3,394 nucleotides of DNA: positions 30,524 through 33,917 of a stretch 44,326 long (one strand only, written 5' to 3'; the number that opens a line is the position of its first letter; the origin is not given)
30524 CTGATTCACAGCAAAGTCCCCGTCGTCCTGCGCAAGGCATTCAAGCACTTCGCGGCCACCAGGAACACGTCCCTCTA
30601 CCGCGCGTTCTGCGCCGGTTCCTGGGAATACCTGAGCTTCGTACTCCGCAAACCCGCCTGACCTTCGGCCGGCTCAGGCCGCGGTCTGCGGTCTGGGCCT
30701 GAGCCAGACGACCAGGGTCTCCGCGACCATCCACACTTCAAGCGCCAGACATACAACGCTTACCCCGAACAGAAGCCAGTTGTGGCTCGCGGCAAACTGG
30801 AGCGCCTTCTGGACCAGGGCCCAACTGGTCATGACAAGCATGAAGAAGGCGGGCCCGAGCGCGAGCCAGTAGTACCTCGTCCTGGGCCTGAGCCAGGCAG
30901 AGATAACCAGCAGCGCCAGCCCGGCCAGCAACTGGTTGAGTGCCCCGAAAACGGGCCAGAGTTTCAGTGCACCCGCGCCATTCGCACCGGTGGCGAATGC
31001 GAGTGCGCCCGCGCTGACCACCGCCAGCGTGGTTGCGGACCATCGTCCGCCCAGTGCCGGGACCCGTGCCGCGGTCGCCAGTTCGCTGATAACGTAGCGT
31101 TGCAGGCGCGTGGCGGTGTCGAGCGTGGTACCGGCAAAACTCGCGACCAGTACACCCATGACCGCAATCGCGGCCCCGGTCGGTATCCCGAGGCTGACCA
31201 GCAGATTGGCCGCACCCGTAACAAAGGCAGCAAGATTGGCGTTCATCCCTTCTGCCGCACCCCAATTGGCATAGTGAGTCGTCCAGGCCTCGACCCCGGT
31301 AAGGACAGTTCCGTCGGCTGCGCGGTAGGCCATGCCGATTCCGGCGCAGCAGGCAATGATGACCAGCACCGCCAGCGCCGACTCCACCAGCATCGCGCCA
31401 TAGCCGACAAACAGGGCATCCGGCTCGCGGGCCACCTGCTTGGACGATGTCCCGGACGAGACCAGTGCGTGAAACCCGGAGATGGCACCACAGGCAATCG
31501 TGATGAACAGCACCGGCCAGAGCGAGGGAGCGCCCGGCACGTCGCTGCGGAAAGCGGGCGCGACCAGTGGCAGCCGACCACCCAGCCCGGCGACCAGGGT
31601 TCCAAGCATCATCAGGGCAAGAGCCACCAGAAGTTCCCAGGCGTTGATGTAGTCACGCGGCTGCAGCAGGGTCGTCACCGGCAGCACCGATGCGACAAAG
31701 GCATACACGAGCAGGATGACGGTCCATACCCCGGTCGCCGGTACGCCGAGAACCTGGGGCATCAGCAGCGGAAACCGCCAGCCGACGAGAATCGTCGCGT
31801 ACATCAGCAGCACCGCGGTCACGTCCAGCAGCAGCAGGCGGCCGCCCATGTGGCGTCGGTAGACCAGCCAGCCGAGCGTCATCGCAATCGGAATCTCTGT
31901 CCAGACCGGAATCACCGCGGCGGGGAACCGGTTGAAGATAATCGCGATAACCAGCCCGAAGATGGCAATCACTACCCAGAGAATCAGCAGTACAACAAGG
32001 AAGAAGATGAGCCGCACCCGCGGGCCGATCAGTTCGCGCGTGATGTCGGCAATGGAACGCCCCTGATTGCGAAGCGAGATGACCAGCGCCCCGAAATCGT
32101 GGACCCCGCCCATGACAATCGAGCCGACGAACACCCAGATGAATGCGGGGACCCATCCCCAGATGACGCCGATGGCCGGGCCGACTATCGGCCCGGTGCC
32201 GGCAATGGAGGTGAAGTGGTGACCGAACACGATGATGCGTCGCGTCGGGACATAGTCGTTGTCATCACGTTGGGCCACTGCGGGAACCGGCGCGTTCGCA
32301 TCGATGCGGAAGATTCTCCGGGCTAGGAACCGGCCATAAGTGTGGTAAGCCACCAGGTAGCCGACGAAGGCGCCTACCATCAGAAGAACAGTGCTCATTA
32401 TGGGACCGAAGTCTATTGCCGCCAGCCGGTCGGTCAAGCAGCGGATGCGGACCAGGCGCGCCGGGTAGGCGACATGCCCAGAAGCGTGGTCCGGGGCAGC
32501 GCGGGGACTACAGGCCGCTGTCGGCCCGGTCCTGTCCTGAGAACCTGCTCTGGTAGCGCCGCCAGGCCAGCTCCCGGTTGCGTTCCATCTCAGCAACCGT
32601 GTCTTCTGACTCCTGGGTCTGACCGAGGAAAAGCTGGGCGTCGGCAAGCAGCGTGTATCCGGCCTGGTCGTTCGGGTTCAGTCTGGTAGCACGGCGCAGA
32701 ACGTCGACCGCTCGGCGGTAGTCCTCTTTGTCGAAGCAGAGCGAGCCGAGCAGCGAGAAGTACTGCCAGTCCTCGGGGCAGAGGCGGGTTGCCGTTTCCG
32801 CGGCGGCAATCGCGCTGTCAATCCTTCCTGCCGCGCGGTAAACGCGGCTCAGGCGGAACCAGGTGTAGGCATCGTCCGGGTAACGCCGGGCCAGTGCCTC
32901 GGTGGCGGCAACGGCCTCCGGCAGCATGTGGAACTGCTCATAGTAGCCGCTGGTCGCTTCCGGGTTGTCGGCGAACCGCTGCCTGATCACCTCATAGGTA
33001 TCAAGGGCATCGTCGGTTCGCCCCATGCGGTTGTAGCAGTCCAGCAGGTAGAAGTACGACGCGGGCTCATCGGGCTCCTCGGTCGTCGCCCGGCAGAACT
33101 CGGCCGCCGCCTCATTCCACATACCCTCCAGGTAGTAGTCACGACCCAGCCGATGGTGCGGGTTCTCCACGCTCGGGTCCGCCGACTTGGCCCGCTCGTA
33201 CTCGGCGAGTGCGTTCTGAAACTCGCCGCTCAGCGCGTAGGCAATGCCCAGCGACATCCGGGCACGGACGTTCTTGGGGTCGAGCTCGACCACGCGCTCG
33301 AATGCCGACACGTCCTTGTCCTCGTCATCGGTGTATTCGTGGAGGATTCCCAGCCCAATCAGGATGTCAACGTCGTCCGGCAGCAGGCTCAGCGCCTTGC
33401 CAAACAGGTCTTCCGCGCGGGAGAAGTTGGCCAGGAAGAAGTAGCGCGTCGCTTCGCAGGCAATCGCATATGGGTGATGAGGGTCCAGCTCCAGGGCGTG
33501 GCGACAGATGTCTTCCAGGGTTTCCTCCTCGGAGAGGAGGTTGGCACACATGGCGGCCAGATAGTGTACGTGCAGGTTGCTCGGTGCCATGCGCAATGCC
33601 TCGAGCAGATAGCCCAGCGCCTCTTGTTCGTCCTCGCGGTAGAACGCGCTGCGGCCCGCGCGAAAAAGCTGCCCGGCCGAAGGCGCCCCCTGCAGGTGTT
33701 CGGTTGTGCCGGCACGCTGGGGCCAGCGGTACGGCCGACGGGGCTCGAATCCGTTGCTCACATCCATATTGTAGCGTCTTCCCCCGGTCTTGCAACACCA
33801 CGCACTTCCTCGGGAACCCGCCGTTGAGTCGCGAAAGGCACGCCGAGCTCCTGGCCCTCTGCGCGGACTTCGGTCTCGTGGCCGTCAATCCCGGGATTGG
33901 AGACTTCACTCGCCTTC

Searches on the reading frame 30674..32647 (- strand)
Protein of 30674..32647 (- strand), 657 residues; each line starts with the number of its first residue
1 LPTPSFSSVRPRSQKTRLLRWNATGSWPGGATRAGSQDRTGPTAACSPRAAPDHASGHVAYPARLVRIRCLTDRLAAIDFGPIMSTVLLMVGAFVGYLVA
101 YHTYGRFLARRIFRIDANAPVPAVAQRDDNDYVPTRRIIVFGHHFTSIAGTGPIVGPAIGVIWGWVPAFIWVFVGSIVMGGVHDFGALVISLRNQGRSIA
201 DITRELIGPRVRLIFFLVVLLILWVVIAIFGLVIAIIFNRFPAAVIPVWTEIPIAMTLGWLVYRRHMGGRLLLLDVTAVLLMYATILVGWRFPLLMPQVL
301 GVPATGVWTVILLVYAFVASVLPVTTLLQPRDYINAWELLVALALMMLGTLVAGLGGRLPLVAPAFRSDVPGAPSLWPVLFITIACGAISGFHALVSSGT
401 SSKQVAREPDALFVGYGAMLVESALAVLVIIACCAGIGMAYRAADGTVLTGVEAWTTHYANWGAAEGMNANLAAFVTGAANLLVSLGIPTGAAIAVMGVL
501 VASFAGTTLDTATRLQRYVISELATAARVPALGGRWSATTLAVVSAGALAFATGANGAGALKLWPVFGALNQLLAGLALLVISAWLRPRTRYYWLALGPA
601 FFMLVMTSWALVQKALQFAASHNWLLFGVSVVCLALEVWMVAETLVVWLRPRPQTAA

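Call 66: search_protein_families(library=pfam, proteins=[window:30674-32647:-], max_evalue=0.00001)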
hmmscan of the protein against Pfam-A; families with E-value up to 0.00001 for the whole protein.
window:30674-32647:- (657 aa): 1 family
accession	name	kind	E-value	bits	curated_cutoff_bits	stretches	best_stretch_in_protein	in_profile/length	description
PF02554.20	CstA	-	2.9e-132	442.7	27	1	86-610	2-560/560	Carbon starvation protein CstA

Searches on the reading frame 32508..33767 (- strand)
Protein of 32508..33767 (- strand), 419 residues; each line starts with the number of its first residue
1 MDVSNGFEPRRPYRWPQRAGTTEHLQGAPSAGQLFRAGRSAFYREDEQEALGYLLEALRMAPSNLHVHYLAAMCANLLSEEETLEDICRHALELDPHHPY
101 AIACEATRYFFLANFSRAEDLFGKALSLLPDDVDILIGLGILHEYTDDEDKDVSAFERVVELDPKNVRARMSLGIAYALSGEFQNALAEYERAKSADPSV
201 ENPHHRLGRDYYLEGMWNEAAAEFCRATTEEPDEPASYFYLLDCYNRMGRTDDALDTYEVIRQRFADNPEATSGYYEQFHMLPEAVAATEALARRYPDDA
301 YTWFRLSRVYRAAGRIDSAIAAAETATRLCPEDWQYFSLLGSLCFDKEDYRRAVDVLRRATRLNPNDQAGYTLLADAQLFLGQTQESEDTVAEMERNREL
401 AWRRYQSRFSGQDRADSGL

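Call 66: search_protein_families(library=pfam, proteins=[window:32508-33767:-], max_evalue=0.00001)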
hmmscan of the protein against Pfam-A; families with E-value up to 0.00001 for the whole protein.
window:32508-33767:- (419 aa): 16 families
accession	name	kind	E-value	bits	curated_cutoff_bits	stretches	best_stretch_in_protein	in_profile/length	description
PF13432.12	TPR_16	-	1.4e-31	109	32.7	1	154-199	18-63/65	Tetratricopeptide repeat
PF07719.23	TPR_2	-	6.6e-30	101.2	27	0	300-333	1-34/34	Tetratricopeptide repeat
PF14559.12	TPR_19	-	1.6e-29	102.4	25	1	214-271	4-61/68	Tetratricopeptide repeat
PF13428.12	TPR_14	-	1.6e-26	90.5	23.5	0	303-341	4-42/44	Tetratricopeptide repeat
PF13431.12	TPR_17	-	8.6e-25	85.3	24.4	0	357-388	2-33/34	Tetratricopeptide repeat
PF13181.12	TPR_8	-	2.2e-24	83.9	25.7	0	301-332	2-33/34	Tetratricopeptide repeat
PF00515.34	TPR_1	-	1.2e-22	79.2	27.8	0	168-199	2-33/34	Tetratricopeptide repeat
PF13414.12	TPR_11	-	1.2e-21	76.5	26.8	0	341-379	1-39/42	TPR repeat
PF23914.1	TPR_CcmH_CycH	-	5.7e-16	59.2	42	1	296-394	46-147/158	Cytochrome c-type biogenesis protein H TPR domain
PF13424.12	TPR_12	-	3.3e-15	56.5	30.1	0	287-331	31-76/77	Tetratricopeptide repeat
PF12895.13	ANAPC3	-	1.3e-13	51.4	27.2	0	315-391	4-79/82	Anaphase-promoting complex, cyclosome, subunit 3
PF13174.12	TPR_6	-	5.7e-13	49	26.3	0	243-267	8-32/33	Tetratricopeptide repeat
PF13176.12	TPR_7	-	1.3e-10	40.9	27.9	0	338-368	3-35/36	Tetratricopeptide repeat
PF13371.12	TPR_9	-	2.8e-08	34.1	35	0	147-198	9-60/73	Tetratricopeptide repeat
PF03704.23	BTAD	-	4.5e-08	34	22.1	0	215-267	76-128/146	Bacterial transcriptional activator domain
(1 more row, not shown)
